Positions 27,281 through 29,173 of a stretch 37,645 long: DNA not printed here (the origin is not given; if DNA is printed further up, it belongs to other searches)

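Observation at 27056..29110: Convergent neighbour is a secreted M1 pseudo-peptidase (NTIAH...D instead of HEXXH...E) fused to TPR repeats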

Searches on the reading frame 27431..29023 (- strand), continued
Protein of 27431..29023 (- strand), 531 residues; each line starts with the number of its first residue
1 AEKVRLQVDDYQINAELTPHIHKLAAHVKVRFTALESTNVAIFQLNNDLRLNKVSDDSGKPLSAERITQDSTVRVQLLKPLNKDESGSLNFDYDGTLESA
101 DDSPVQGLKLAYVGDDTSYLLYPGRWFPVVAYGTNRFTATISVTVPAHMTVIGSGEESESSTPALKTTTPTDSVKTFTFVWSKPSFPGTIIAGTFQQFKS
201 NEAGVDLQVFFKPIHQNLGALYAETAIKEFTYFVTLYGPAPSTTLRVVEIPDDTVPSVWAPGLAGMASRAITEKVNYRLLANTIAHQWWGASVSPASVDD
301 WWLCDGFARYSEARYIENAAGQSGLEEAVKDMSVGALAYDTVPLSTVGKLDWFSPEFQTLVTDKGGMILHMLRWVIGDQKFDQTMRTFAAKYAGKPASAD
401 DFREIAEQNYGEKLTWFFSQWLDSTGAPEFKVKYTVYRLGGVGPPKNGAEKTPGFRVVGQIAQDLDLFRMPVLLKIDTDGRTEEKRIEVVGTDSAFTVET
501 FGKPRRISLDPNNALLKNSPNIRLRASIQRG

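Call 43: find_homologous_proteins(query=P0138, max_evalue=1e-10)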
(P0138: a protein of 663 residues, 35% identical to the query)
Query P0138 (663 aa): 957 proteins with E <= 1e-10 among 8000 candidates; the best 120 are listed.
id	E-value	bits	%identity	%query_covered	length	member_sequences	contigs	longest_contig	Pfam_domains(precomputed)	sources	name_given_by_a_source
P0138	0.0e+0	1495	100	100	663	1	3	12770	PF13414.13,PF00515.35,PF13432.13,PF13428.13,PF13181.13,PF01433.27,PF07719.24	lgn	-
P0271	2.5e-250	850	56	99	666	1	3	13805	PF13414.13,PF13432.13,PF01433.27,PF07719.24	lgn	-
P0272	3.2e-250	850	56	99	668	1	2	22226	PF13414.13,PF01433.27,PF07719.24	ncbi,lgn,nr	ncbi:MAG: hypothetical protein HYR55_15325 [Acidobacteria bacterium]|nr:hypothetical protein [Acidob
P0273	3.8e-225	767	52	99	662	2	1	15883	PF13414.13,PF13432.13,PF07719.24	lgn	-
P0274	1.3e-224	765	52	99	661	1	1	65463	PF13414.13,PF13432.13,PF13428.13,PF07719.24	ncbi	-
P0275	6.2e-208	710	49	99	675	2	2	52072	PF14559.13,PF13414.13,PF00515.35,PF13424.13,PF13432.13,PF13428.13,PF13181.13,PF01433.27,PF07719.24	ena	-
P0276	1.3e-207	709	49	99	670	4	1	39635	PF13414.13,PF00515.35,PF13424.13,PF13432.13,PF13428.13,PF01433.27,PF07719.24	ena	-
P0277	2.0e-206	705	50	97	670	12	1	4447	PF13414.13,PF00515.35,PF13424.13,PF13432.13,PF13428.13,PF01433.27,PF07719.24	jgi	jgi:Peptidase family M1 domain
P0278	8.0e-206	703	50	99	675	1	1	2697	PF13414.13,PF00515.35,PF13432.13,PF13181.13,PF01433.27,PF07719.24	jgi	jgi:aminopeptidase N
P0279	8.9e-206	703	51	97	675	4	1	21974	PF13414.13,PF00515.35,PF13424.13,PF13432.13,PF13181.13,PF01433.27,PF07719.24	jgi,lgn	jgi:aminopeptidase N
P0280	1.3e-204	699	48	99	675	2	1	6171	PF14559.13,PF13414.13,PF00515.35,PF13424.13,PF13432.13,PF13428.13,PF01433.27,PF07719.24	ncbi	-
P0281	8.0e-204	697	48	99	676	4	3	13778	PF14559.13,PF13414.13,PF00515.35,PF13424.13,PF13432.13,PF13428.13,PF13181.13,PF01433.27,PF07719.24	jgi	jgi:aminopeptidase N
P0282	1.5e-203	696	48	98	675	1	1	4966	PF14559.13,PF13414.13,PF00515.35,PF13424.13,PF13432.13,PF13428.13,PF13181.13,PF01433.27,PF07719.24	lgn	-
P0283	2.4e-203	695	49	98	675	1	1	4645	PF14559.13,PF13414.13,PF00515.35,PF13424.13,PF13432.13,PF13428.13,PF13181.13,PF01433.27,PF07719.24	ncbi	-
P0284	2.5e-203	695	48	97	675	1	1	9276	PF14559.13,PF13414.13,PF00515.35,PF13424.13,PF13428.13,PF13181.13,PF01433.27,PF07719.24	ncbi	-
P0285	1.2e-202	693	49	97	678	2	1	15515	PF24575.2,PF13414.13,PF00515.35,PF13424.13,PF13428.13,PF01433.27,PF07719.24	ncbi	-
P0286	3.4e-202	691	49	98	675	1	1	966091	PF14559.13,PF13414.13,PF17900.7,PF00515.35,PF13424.13,PF13432.13,PF13428.13,PF01433.27,PF07719.24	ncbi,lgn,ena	-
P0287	1.1e-201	690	49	99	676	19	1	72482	PF14559.13,PF13414.13,PF00515.35,PF13424.13,PF13432.13,PF13428.13,PF13181.13,PF01433.27,PF07719.24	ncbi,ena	-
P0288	1.6e-201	689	48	97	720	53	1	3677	PF13414.13,PF13432.13,PF01433.27,PF07719.24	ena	-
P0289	2.3e-201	689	48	100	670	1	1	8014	PF13414.13,PF17900.7,PF00515.35,PF13424.13,PF01433.27,PF07719.24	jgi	jgi:aminopeptidase N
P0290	3.2e-201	688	50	98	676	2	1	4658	PF13414.13,PF13424.13,PF13432.13,PF13428.13,PF01433.27,PF07719.24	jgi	jgi:aminopeptidase N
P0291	3.9e-201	688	49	97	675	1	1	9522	PF14559.13,PF13414.13,PF00515.35,PF13424.13,PF13432.13,PF13428.13,PF13181.13,PF01433.27,PF07719.24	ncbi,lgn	-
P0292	1.9e-199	682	47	99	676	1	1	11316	PF14559.13,PF13414.13,PF00515.35,PF13424.13,PF13432.13,PF13428.13,PF01433.27,PF07719.24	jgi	jgi:aminopeptidase N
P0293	2.4e-199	682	48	100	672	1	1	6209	PF14559.13,PF13414.13,PF00515.35,PF13424.13,PF13432.13,PF13428.13,PF01433.27,PF07719.24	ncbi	-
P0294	3.6e-199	681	48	99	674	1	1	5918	PF14559.13,PF13414.13,PF00515.35,PF13424.13,PF13432.13,PF13428.13,PF13181.13,PF01433.27,PF07719.24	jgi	jgi:tetratricopeptide (TPR) repeat protein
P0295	1.2e-198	680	48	99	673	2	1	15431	PF14559.13,PF13414.13,PF00515.35,PF13424.13,PF13432.13,PF13428.13,PF13181.13,PF01433.27,PF07719.24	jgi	jgi:aminopeptidase N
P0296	1.7e-198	679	49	95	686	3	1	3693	PF13414.13,PF00515.35,PF13424.13,PF13432.13,PF13428.13,PF13181.13,PF01433.27,PF07719.24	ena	-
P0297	1.9e-198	679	47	99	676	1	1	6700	PF14559.13,PF24575.2,PF13414.13,PF00515.35,PF13424.13,PF13432.13,PF13428.13,PF13181.13,PF01433.27,PF07719.24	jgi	jgi:aminopeptidase N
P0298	3.2e-198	678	47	100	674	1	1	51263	PF13414.13,PF00515.35,PF13424.13,PF01433.27,PF07719.24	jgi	jgi:hypothetical protein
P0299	4.6e-198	678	48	96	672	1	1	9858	PF14559.13,PF13414.13,PF00515.35,PF13424.13,PF13432.13,PF13428.13,PF13181.13,PF01433.27,PF07719.24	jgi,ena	-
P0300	6.1e-198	677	47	100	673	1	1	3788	PF14559.13,PF13414.13,PF00515.35,PF13424.13,PF13432.13,PF13428.13,PF13181.13,PF01433.27,PF07719.24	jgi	jgi:hypothetical protein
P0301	1.1e-197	676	47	96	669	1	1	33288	PF13414.13,PF00515.35,PF13432.13,PF01433.27,PF07719.24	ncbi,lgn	-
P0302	1.6e-197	676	46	100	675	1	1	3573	PF14559.13,PF24575.2,PF13414.13,PF00515.35,PF13424.13,PF13432.13,PF13428.13,PF13181.13,PF01433.27,PF07719.24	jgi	jgi:tetratricopeptide (TPR) repeat protein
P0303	3.3e-197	675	48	100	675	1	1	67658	PF13414.13,PF00515.35,PF13424.13,PF13432.13,PF13181.13,PF01433.27,PF07719.24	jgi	jgi:tetratricopeptide (TPR) repeat protein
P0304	7.4e-197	674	48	99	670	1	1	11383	PF13414.13,PF00515.35,PF13424.13,PF13432.13,PF13181.13,PF01433.27,PF07719.24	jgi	jgi:aminopeptidase N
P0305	9.0e-197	673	48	97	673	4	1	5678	PF14559.13,PF13414.13,PF00515.35,PF13424.13,PF13432.13,PF13428.13,PF13181.13,PF01433.27,PF07719.24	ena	-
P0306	9.1e-197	673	48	99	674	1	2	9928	PF14559.13,PF13414.13,PF00515.35,PF13424.13,PF13432.13,PF13428.13,PF13181.13,PF01433.27,PF07719.24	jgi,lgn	jgi:hypothetical protein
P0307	1.7e-196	672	46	98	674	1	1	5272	PF13414.13,PF00515.35,PF13424.13,PF13432.13,PF13428.13,PF01433.27,PF07719.24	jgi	-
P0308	3.3e-196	672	48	99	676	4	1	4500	PF14559.13,PF13414.13,PF00515.35,PF13424.13,PF13432.13,PF13181.13,PF01433.27,PF07719.24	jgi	jgi:tetratricopeptide (TPR) repeat protein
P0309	3.6e-196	671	47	99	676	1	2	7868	PF14559.13,PF13414.13,PF00515.35,PF13424.13,PF13432.13,PF13428.13,PF13181.13,PF01433.27,PF07719.24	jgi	jgi:aminopeptidase N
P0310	3.7e-196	671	47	97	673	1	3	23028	PF14559.13,PF24575.2,PF13414.13,PF00515.35,PF13432.13,PF13428.13,PF01433.27,PF07719.24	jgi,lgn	jgi:tetratricopeptide (TPR) repeat protein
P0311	5.1e-196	671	46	100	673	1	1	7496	PF14559.13,PF13414.13,PF00515.35,PF13424.13,PF13432.13,PF13428.13,PF13181.13,PF01433.27,PF07719.24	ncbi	-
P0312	2.2e-195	669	47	100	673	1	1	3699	PF14559.13,PF13414.13,PF00515.35,PF13424.13,PF13432.13,PF13428.13,PF13181.13,PF01433.27,PF07719.24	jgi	jgi:tetratricopeptide (TPR) repeat protein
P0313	3.1e-195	668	47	100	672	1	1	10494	PF13414.13,PF00515.35,PF13432.13,PF13428.13,PF13181.13,PF01433.27,PF07719.24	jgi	jgi:aminopeptidase N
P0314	3.4e-195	668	48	98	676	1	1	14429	PF14559.13,PF13414.13,PF00515.35,PF13424.13,PF13432.13,PF13428.13,PF13181.13,PF01433.27,PF07719.24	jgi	jgi:tetratricopeptide (TPR) repeat protein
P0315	4.4e-195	668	47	98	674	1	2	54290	PF13414.13,PF00515.35,PF13424.13,PF13428.13,PF01433.27,PF07719.24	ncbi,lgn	-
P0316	6.6e-195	667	47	100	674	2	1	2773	PF14559.13,PF13414.13,PF00515.35,PF13424.13,PF13432.13,PF01433.27,PF07719.24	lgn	-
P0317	7.4e-195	667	48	97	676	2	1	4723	PF14559.13,PF24575.2,PF13414.13,PF00515.35,PF13424.13,PF13432.13,PF13181.13,PF01433.27,PF07719.24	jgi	jgi:tetratricopeptide (TPR) repeat protein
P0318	3.5e-194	665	47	99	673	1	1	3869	PF14559.13,PF13414.13,PF00515.35,PF13424.13,PF13432.13,PF13428.13,PF13181.13,PF01433.27,PF07719.24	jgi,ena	-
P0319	4.7e-194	664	47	99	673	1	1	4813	PF14559.13,PF13414.13,PF00515.35,PF13424.13,PF13432.13,PF13428.13,PF13181.13,PF01433.27,PF07719.24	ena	-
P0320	3.3e-193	662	47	99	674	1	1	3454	PF14559.13,PF13414.13,PF00515.35,PF13424.13,PF13432.13,PF13428.13,PF01433.27,PF07719.24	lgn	-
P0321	3.8e-193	661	46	99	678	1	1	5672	PF00515.35,PF13424.13,PF13432.13,PF01433.27,PF07719.24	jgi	jgi:tetratricopeptide (TPR) repeat protein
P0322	4.4e-193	661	47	97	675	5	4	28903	PF14559.13,PF24575.2,PF13414.13,PF00515.35,PF13424.13,PF13432.13,PF13428.13,PF01433.27,PF07719.24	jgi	jgi:aminopeptidase N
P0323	4.6e-193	661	46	100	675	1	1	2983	PF24575.2,PF00515.35,PF13424.13,PF13432.13,PF13428.13,PF13181.13,PF01433.27,PF07719.24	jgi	jgi:aminopeptidase N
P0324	5.4e-193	661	47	98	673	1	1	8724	PF14559.13,PF13414.13,PF00515.35,PF13424.13,PF13428.13,PF13181.13,PF01433.27,PF07719.24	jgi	jgi:tetratricopeptide (TPR) repeat protein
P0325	5.6e-193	661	47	100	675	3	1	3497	PF14559.13,PF13414.13,PF00515.35,PF13424.13,PF13432.13,PF13181.13,PF01433.27,PF07719.24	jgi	-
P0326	7.6e-193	660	47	99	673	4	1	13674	PF14559.13,PF13414.13,PF00515.35,PF13424.13,PF13432.13,PF13428.13,PF13181.13,PF01433.27,PF07719.24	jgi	jgi:tetratricopeptide (TPR) repeat protein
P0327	7.9e-193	660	46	99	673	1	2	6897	PF13414.13,PF00515.35,PF13424.13,PF13432.13,PF13428.13,PF13181.13,PF01433.27,PF07719.24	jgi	jgi:hypothetical protein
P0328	1.3e-192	660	47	98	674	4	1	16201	PF14559.13,PF13414.13,PF00515.35,PF13424.13,PF13432.13,PF01433.27,PF07719.24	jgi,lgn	-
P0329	2.0e-192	659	47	97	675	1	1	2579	PF13414.13,PF00515.35,PF13432.13,PF13181.13,PF01433.27,PF07719.24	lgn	-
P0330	4.2e-192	658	47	99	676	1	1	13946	PF00515.35,PF13424.13,PF01433.27,PF07719.24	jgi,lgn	jgi:tetratricopeptide (TPR) repeat protein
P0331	7.9e-192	657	46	100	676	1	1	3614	PF14559.13,PF13414.13,PF17874.8,PF00515.35,PF13424.13,PF13432.13,PF13181.13,PF01433.27,PF07719.24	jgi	jgi:tetratricopeptide (TPR) repeat protein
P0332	1.4e-191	656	48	98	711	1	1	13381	PF14559.13,PF13414.13,PF00515.35,PF13424.13,PF13432.13,PF13428.13,PF13181.13,PF01433.27,PF07719.24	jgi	jgi:aminopeptidase N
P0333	1.5e-191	656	48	96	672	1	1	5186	PF13414.13,PF00515.35,PF13424.13,PF13432.13,PF01433.27,PF07719.24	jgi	jgi:aminopeptidase N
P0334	1.8e-191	656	48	96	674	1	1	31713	PF24575.2,PF13414.13,PF00515.35,PF13424.13,PF13432.13,PF13428.13,PF01433.27,PF07719.24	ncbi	-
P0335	3.7e-191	655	46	99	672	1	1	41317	PF13414.13,PF13432.13,PF13428.13,PF01433.27,PF07719.24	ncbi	-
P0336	4.1e-191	655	47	98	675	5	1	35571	PF14559.13,PF13414.13,PF00515.35,PF13424.13,PF13432.13,PF13428.13,PF01433.27,PF07719.24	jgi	jgi:aminopeptidase N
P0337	5.2e-191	654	47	99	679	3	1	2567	PF14559.13,PF13414.13,PF00515.35,PF13424.13,PF13432.13,PF13428.13,PF13181.13,PF01433.27,PF07719.24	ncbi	-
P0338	5.5e-191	654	47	99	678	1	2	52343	PF13414.13,PF17900.7,PF00515.35,PF13424.13,PF13432.13,PF13181.13,PF01433.27,PF07719.24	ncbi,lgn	-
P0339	6.1e-191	654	46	97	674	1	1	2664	PF13414.13,PF00515.35,PF13424.13,PF13432.13,PF01433.27,PF07719.24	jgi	jgi:aminopeptidase N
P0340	8.2e-191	654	45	100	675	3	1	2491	PF14559.13,PF13414.13,PF00515.35,PF13424.13,PF13432.13,PF13428.13,PF13181.13,PF01433.27,PF07719.24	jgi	-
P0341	1.2e-190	653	47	99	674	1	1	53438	PF14559.13,PF13414.13,PF00515.35,PF13424.13,PF13432.13,PF01433.27,PF07719.24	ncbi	-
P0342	1.3e-190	653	45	100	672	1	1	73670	PF13414.13,PF13432.13,PF01433.27,PF07719.24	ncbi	-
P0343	6.4e-190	651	46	100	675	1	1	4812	PF13414.13,PF00515.35,PF13432.13,PF01433.27,PF07719.24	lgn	-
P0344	1.3e-189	650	46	99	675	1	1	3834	PF14559.13,PF13414.13,PF00515.35,PF13424.13,PF13432.13,PF13181.13,PF01433.27,PF07719.24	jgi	jgi:hypothetical protein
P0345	1.6e-189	649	47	100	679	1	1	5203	PF14559.13,PF13414.13,PF00515.35,PF13424.13,PF13432.13,PF13428.13,PF13181.13,PF01433.27,PF07719.24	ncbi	-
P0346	2.0e-189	649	45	98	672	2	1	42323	PF13414.13,PF00515.35,PF13424.13,PF13432.13,PF13428.13,PF01433.27,PF07719.24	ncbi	-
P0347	2.5e-189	649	46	98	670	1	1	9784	PF14559.13,PF13414.13,PF00515.35,PF13424.13,PF13432.13,PF13428.13,PF01433.27,PF07719.24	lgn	-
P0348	3.5e-189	648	47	98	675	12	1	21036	PF14559.13,PF13414.13,PF00515.35,PF13424.13,PF13432.13,PF13428.13,PF01433.27,PF07719.24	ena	-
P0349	7.2e-189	647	45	98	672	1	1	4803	PF13414.13,PF13432.13,PF01433.27,PF07719.24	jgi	jgi:aminopeptidase N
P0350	7.2e-189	647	46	98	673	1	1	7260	PF00515.35,PF13432.13,PF01433.27,PF07719.24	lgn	-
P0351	1.5e-188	646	46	96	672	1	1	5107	PF14559.13,PF13414.13,PF00515.35,PF13432.13,PF13428.13,PF01433.27,PF07719.24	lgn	-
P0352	3.2e-188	645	47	95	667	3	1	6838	PF24575.2,PF13414.13,PF00515.35,PF13432.13,PF01433.27,PF07719.24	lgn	-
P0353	4.0e-188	645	46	100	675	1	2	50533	PF14559.13,PF13414.13,PF00515.35,PF13432.13,PF13181.13,PF01433.27,PF07719.24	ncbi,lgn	-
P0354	4.6e-188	645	45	98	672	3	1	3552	PF13414.13,PF13432.13,PF13428.13,PF01433.27,PF07719.24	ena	-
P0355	6.5e-188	644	45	96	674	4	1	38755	PF14559.13,PF13414.13,PF00515.35,PF13424.13,PF13432.13,PF13428.13,PF13181.13,PF01433.27,PF07719.24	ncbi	-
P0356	8.3e-188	644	45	96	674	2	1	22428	PF13414.13,PF00515.35,PF13432.13,PF01433.27,PF07719.24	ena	-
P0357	9.6e-188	644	45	100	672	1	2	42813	PF13414.13,PF13432.13,PF01433.27,PF07719.24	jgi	jgi:aminopeptidase N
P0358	1.2e-187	643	46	96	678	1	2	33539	PF14559.13,PF13414.13,PF00515.35,PF13424.13,PF13432.13,PF13181.13,PF01433.27,PF07719.24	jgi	jgi:aminopeptidase N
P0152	1.8e-187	643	45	100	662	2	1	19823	PF13414.13,PF00515.35,PF13424.13,PF13432.13,PF01433.27,PF07719.24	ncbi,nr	ncbi:MAG: hypothetical protein HY652_11390 [Acidobacteria bacterium]|nr:hypothetical protein [Acidob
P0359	2.3e-187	642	45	99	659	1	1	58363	PF13414.13,PF00515.35,PF13424.13,PF13432.13,PF13181.13,PF01433.27,PF07719.24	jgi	jgi:aminopeptidase N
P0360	2.6e-187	642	45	99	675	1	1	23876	PF13414.13,PF00515.35,PF13432.13,PF13428.13,PF01433.27,PF07719.24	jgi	jgi:tetratricopeptide (TPR) repeat protein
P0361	4.7e-187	641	46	98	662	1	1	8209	PF13414.13,PF00515.35,PF13424.13,PF13432.13,PF13428.13,PF13181.13,PF01433.27,PF07719.24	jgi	jgi:aminopeptidase N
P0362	6.2e-187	641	44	99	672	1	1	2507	PF13414.13,PF00515.35,PF13424.13,PF13432.13,PF13428.13,PF01433.27,PF07719.24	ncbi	-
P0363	7.3e-187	641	46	99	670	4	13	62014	PF13414.13,PF13432.13,PF01433.27,PF07719.24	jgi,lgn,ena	jgi:hypothetical protein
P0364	7.5e-187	641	45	96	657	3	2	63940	PF13414.13,PF13432.13,PF13428.13,PF01433.27,PF07719.24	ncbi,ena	-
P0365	1.4e-186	640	45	100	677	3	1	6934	PF00515.35,PF13424.13,PF13181.13,PF01433.27,PF07719.24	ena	-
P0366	1.6e-186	640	46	97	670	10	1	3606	PF24575.2,PF13414.13,PF17900.7,PF00515.35,PF13432.13,PF01433.27,PF07719.24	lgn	-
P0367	1.6e-186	640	45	99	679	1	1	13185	PF14559.13,PF24575.2,PF13414.13,PF17900.7,PF00515.35,PF13424.13,PF13432.13,PF13428.13,PF13181.13,PF01433.27,PF07719.24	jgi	jgi:tetratricopeptide (TPR) repeat protein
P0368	1.9e-186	639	45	97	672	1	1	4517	PF13414.13,PF00515.35,PF13424.13,PF13432.13,PF13428.13,PF01433.27,PF07719.24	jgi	jgi:aminopeptidase N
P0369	8.9e-186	637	45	99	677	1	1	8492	PF13414.13,PF00515.35,PF13428.13,PF01433.27,PF07719.24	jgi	-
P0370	1.1e-185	637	47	95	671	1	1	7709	PF14559.13,PF24575.2,PF13414.13,PF00515.35,PF13424.13,PF13432.13,PF13181.13,PF01433.27,PF07719.24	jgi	jgi:tetratricopeptide (TPR) repeat protein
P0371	2.1e-185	636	44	100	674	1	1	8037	PF13414.13,PF00515.35,PF13424.13,PF13428.13,PF13181.13,PF01433.27,PF07719.24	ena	-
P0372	2.2e-185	636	45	100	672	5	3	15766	PF14559.13,PF13414.13,PF00515.35,PF13424.13,PF13432.13,PF13428.13,PF13181.13,PF01433.27,PF07719.24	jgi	jgi:aminopeptidase N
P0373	2.5e-185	636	44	99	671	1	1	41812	PF14559.13,PF13414.13,PF00515.35,PF13424.13,PF13432.13,PF13428.13,PF13181.13,PF01433.27,PF07719.24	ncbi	-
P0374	2.5e-185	636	49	89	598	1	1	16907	PF14559.13,PF13414.13,PF00515.35,PF13424.13,PF13432.13,PF13428.13,PF13181.13,PF01433.27,PF07719.24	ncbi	-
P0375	2.7e-185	636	45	99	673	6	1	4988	PF13414.13,PF00515.35,PF13424.13,PF13432.13,PF13181.13,PF01433.27,PF07719.24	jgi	-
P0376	2.9e-185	635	47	97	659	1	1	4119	PF14559.13,PF13414.13,PF13424.13,PF13432.13,PF13181.13,PF01433.27,PF07719.24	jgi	-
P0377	4.0e-185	635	45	99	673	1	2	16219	PF14559.13,PF13414.13,PF00515.35,PF13424.13,PF13432.13,PF13181.13,PF01433.27,PF07719.24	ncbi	-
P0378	6.1e-185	634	45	100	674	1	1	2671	PF13414.13,PF00515.35,PF13424.13,PF13432.13,PF13428.13,PF01433.27,PF07719.24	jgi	jgi:aminopeptidase N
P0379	8.3e-185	634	46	97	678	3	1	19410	PF14559.13,PF13414.13,PF00515.35,PF13424.13,PF13432.13,PF13181.13,PF01433.27,PF07719.24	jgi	jgi:aminopeptidase N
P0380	8.5e-185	634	43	99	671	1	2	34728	PF14559.13,PF13414.13,PF00515.35,PF13424.13,PF13432.13,PF13428.13,PF13181.13,PF01433.27,PF07719.24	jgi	jgi:aminopeptidase N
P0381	9.2e-185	634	45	98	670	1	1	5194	PF14559.13,PF24575.2,PF00515.35,PF13432.13,PF01433.27,PF07719.24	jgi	jgi:aminopeptidase N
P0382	2.1e-184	633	45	98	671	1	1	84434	PF13414.13,PF00515.35,PF13181.13,PF01433.27,PF07719.24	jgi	jgi:aminopeptidase N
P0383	2.7e-184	632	46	100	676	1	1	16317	PF17900.7,PF00515.35,PF13432.13,PF13428.13,PF01433.27,PF07719.24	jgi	jgi:aminopeptidase N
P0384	4.6e-184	631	45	99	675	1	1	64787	PF14559.13,PF24575.2,PF13414.13,PF00515.35,PF13424.13,PF13432.13,PF13428.13,PF13181.13,PF01433.27,PF07719.24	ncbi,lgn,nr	ncbi:MAG: tetratricopeptide repeat protein [Acidobacteria bacterium]|nr:tetratricopeptide repeat pro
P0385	1.5e-183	630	46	98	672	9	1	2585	PF14559.13,PF13414.13,PF00515.35,PF13424.13,PF13432.13,PF13428.13,PF01433.27,PF07719.24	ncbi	-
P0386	1.5e-183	630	45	95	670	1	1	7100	PF14559.13,PF13414.13,PF13432.13,PF13428.13,PF01433.27,PF07719.24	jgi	jgi:hypothetical protein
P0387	1.8e-183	629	46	95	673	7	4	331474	PF14559.13,PF24575.2,PF13414.13,PF00515.35,PF13424.13,PF13432.13,PF13428.13,PF13181.13,PF01433.27,PF07719.24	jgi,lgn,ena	jgi:tetratricopeptide (TPR) repeat protein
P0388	2.0e-183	629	46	96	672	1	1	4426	PF14559.13,PF13414.13,PF00515.35,PF13424.13,PF13432.13,PF13428.13,PF13181.13,PF01433.27,PF07719.24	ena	-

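Call 44: find_encoding_contigs(protein=P0286, flank=8000, max_places=1)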
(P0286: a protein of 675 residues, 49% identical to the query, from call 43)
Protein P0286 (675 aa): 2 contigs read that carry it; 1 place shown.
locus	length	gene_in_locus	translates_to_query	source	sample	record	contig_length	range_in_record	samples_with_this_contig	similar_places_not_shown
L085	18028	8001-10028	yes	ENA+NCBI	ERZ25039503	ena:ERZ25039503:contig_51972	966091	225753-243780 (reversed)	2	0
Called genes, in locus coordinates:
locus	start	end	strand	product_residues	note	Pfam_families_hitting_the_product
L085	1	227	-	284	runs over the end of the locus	PF13505:OMP_b-brl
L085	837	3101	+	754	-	PF00672:HAMP, PF00512:HisKA, PF02518:HATPase_c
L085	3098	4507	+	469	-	PF00072:Response_reg, PF00158:Sigma54_activat, PF14532:Sigma54_activ_2, PF07728:AAA_5 (weak), PF25601:AAA_lid_14, PF02954:HTH_8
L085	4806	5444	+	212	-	PF07638:Sigma70_ECF (weak), PF04542:Sigma70_r2, PF08281:Sigma70_r4_2, PF04545:Sigma70_r4 (weak)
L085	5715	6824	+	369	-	PF03054:tRNA_Me_trans, PF20259:tRNA_Me_trans_M, PF20258:tRNA_Me_trans_C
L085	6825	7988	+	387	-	PF02684:LpxB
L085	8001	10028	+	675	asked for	PF17900:Peptidase_M1_N (weak), PF00515:TPR_1 (faint), PF07719:TPR_2 (faint), PF13424:TPR_12 (faint), PF01433:Peptidase_M1, PF13414:TPR_11 (weak), PF13428:TPR_14 (faint), PF13432:TPR_16 (weak), +1 more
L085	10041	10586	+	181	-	PF04191:PEMT (weak), PF01222:ERG4_ERG24 (weak)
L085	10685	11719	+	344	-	PF04613:LpxD (faint), PF25084:LbH_EIF2B (weak), PF00132:Hexapep, PF25087:GMPPB_C (weak)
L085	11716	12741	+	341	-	PF00005:ABC_tran, PF13304:AAA_21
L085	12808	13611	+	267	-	PF06182:ABC2_membrane_6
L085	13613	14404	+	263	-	PF06182:ABC2_membrane_6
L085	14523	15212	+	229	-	PF10263:SprT-like (weak)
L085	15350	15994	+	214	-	-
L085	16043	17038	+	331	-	PF00294:PfkB, PF08543:Phos_pyr_kin (weak)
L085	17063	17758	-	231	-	PF01988:VIT1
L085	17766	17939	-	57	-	PF03966:Trm112p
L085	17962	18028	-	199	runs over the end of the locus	PF02660:G3P_acyltransf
